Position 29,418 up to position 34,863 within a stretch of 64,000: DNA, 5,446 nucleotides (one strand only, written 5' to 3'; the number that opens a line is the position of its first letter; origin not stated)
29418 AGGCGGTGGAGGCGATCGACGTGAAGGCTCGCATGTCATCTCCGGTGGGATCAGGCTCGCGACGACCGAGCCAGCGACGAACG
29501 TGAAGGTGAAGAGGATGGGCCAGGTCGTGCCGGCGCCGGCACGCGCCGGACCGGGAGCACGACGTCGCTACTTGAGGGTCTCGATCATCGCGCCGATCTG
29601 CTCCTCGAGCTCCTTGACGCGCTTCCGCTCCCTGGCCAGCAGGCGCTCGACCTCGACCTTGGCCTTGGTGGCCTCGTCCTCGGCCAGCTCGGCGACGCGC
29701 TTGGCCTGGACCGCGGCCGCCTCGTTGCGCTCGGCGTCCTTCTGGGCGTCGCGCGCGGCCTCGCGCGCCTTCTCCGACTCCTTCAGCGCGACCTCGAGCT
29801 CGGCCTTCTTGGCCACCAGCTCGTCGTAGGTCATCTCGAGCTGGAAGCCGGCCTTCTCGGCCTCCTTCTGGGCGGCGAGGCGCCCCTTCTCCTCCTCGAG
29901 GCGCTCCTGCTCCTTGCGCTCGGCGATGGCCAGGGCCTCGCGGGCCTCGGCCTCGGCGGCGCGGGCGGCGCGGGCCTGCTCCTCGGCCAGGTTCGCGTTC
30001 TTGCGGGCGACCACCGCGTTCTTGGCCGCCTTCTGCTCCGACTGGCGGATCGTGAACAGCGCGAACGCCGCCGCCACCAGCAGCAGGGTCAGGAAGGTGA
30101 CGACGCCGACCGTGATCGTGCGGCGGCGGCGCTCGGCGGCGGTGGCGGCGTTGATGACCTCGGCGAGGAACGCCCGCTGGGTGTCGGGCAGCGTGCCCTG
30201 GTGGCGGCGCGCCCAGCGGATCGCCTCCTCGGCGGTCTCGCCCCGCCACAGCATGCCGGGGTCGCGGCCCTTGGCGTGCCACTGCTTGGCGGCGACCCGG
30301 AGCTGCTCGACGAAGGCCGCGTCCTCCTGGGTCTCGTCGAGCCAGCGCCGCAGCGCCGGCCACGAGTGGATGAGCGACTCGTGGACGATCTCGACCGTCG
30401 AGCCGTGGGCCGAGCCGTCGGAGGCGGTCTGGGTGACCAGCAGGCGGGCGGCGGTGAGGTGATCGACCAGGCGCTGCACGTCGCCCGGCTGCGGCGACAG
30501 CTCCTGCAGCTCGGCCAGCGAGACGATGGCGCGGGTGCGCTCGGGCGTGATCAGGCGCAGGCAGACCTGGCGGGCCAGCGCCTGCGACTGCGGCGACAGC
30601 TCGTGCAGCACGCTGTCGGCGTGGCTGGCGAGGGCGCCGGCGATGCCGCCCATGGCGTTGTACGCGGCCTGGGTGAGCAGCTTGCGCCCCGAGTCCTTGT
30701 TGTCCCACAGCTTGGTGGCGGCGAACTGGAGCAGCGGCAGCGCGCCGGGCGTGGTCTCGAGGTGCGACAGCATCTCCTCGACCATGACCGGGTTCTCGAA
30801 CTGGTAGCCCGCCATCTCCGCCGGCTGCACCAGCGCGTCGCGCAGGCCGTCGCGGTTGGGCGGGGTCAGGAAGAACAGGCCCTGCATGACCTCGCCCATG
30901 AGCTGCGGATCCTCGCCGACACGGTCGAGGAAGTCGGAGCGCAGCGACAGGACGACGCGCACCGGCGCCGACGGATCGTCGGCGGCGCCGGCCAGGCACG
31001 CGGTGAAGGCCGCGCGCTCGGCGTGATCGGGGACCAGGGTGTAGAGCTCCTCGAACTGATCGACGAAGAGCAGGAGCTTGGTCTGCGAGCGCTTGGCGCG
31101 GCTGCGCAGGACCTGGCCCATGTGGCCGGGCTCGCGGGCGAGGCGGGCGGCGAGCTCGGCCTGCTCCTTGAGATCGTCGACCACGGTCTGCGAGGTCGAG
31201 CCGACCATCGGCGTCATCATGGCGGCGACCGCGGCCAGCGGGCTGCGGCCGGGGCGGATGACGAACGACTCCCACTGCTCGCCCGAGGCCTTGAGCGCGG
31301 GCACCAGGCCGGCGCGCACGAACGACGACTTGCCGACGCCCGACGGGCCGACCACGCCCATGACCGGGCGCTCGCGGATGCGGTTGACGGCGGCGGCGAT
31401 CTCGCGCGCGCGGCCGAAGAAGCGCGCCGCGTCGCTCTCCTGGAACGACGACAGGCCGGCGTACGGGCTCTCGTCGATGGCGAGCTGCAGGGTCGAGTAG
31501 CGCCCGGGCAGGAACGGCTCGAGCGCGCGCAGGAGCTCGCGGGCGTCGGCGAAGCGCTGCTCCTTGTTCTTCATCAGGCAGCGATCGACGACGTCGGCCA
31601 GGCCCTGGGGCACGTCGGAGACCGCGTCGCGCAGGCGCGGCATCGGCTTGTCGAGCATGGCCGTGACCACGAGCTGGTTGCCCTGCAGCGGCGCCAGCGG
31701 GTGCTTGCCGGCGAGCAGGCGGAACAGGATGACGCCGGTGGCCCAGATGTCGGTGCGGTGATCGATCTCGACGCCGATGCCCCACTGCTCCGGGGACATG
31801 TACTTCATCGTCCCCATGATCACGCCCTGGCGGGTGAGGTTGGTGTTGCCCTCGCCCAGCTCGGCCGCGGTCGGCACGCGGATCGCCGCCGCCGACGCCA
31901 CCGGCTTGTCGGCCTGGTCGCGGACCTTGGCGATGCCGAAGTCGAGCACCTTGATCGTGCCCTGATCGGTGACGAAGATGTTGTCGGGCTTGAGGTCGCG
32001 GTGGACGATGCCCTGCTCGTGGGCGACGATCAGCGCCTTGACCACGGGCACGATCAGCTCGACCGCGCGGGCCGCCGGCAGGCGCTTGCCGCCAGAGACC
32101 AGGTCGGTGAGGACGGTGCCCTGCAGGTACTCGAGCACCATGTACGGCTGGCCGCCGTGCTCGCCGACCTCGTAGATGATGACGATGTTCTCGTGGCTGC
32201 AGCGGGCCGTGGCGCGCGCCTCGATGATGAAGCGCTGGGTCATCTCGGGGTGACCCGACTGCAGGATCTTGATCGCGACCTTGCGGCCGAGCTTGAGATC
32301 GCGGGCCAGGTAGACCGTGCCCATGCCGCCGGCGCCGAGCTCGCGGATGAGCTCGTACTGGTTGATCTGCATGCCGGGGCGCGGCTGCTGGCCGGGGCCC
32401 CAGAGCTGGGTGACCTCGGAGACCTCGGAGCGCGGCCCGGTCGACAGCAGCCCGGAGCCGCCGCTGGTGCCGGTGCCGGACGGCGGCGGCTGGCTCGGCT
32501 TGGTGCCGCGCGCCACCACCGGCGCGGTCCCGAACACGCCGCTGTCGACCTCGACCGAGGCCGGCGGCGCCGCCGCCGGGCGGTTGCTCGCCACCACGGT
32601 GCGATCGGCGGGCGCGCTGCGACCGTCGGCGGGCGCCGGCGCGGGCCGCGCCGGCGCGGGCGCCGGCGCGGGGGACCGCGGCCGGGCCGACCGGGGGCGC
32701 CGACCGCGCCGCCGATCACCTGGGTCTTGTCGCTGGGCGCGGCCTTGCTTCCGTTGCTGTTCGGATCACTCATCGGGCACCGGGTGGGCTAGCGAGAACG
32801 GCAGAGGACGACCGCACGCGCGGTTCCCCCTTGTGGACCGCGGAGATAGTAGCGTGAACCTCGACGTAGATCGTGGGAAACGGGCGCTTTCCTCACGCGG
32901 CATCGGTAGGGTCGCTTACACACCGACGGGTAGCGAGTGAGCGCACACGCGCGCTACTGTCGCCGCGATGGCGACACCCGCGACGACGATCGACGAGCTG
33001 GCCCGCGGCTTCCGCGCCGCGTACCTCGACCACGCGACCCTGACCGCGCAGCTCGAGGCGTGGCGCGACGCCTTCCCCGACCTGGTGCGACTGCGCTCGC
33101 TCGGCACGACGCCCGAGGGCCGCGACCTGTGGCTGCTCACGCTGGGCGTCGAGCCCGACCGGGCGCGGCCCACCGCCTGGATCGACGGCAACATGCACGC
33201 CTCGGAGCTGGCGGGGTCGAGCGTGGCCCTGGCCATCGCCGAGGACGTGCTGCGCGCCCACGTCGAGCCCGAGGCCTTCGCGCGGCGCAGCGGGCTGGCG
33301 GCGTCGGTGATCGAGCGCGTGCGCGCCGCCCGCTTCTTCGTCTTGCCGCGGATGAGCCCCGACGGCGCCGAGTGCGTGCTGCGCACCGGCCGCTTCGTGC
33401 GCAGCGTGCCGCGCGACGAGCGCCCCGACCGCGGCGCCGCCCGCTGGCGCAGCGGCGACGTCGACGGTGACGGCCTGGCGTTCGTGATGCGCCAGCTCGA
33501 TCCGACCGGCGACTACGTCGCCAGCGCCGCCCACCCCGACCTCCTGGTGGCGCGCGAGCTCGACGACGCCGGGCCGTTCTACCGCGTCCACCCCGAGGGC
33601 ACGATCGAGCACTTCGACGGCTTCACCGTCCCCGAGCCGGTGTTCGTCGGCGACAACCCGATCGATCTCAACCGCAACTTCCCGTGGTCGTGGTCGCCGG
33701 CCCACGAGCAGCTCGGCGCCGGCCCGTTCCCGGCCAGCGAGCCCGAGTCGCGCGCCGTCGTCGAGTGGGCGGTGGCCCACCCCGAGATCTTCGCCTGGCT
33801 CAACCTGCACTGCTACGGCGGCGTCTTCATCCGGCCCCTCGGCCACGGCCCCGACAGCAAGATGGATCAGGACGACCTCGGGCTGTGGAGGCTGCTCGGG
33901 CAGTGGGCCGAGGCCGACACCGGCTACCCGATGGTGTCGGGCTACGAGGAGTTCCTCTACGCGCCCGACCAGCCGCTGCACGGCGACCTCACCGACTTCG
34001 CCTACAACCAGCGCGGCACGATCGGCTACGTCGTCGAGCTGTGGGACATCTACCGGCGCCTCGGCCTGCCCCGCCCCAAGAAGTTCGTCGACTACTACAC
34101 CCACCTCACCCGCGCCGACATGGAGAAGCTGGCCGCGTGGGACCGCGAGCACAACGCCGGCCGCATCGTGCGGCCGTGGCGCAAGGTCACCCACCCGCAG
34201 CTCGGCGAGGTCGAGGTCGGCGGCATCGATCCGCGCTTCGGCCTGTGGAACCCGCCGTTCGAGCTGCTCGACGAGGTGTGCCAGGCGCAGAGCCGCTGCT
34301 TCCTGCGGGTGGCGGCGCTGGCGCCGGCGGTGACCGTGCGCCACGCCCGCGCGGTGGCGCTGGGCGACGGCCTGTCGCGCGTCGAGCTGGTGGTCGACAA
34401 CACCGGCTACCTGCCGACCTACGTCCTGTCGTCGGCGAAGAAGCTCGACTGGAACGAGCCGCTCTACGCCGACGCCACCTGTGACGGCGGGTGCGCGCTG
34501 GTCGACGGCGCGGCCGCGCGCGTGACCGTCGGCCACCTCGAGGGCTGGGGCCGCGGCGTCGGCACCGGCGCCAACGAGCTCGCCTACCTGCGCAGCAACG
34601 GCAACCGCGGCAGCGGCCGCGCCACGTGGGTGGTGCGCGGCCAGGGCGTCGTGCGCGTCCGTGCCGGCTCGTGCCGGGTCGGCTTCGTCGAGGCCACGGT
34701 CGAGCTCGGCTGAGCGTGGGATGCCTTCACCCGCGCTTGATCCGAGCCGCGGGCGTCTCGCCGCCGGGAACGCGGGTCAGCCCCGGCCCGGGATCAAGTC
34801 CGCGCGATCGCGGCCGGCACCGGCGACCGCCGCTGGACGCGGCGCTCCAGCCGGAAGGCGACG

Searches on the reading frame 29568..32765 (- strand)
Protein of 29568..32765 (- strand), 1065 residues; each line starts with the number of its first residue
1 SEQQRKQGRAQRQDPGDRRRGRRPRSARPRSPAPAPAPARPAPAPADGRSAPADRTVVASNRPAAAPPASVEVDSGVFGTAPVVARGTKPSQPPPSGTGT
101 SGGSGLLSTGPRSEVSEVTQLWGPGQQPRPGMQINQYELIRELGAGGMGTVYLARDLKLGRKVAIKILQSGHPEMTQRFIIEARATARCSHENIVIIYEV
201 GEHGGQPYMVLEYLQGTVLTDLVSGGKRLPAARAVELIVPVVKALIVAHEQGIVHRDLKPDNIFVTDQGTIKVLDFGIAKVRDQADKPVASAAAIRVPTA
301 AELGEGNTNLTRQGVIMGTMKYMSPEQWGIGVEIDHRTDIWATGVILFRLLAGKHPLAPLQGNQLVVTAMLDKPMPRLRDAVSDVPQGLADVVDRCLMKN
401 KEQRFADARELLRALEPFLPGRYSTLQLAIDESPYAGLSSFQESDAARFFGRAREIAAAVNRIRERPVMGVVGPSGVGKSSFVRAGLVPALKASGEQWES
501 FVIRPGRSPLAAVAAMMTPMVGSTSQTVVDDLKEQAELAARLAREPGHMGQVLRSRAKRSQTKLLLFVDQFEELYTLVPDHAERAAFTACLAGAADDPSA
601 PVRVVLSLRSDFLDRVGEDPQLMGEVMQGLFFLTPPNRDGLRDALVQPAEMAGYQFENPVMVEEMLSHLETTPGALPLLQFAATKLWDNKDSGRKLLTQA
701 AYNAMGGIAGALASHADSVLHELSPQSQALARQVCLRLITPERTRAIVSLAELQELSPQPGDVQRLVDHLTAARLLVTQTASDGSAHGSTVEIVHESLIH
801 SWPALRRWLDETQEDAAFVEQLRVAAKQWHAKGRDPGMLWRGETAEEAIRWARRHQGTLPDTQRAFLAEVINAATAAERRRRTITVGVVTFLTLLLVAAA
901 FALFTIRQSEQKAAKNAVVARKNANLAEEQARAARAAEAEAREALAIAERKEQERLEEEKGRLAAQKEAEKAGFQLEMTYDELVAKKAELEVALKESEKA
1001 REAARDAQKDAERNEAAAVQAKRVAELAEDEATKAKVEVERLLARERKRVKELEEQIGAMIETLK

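Call 59: search_protein_families(library=pfam, proteins=[window:29568-32765:-], max_evalue=0.00001)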
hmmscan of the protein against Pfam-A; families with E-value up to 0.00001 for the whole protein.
window:29568-32765:- (1065 aa): 5 families
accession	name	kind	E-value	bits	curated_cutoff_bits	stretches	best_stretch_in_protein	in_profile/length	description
PF20703.3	nSTAND1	-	9.4e-119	397.8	27.1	1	434-836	1-378/379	Novel STAND NTPase 1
PF00069.31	Pkinase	-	3.6e-46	158.1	31.7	1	137-412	1-258/263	Protein kinase domain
PF07714.23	PK_Tyr_Ser-Thr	-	3.3e-30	105.7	23.1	1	138-287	2-157/258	Protein tyrosine and serine/threonine kinase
PF03109.22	ABC1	-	3.5e-08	33.3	22.9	1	205-284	141-219/244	ABC1 atypical kinase-like domain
PF13191.12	AAA_16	-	1.4e-07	32.6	32.6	1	448-578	1-143/167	AAA ATPase domain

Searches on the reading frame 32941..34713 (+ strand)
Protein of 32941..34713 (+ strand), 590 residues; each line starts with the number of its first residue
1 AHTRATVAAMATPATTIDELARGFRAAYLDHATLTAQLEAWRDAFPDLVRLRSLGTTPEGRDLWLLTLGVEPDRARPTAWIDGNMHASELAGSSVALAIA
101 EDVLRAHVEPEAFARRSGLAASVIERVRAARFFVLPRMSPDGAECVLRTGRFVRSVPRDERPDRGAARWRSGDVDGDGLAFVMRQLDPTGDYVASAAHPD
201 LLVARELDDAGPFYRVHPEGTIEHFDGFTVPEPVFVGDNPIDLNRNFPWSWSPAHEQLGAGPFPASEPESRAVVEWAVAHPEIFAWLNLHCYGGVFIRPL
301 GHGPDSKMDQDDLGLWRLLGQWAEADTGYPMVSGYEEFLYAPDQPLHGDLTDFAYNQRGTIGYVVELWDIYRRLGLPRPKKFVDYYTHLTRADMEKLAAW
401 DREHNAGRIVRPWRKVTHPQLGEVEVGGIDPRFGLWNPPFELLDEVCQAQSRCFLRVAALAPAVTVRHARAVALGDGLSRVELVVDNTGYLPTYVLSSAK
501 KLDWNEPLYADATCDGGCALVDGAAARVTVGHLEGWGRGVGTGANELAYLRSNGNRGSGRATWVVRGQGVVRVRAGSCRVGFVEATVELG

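Call 59: search_protein_families(library=pfam, proteins=[window:32941-34713:+], max_evalue=0.00001)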
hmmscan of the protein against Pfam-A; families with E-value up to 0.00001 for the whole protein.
window:32941-34713:+ (590 aa): 1 family
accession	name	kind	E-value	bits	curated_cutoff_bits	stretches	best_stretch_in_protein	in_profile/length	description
PF00246.29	Peptidase_M14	-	1.6e-32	113.7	21.6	2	36-153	3-113/286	Zinc carboxypeptidase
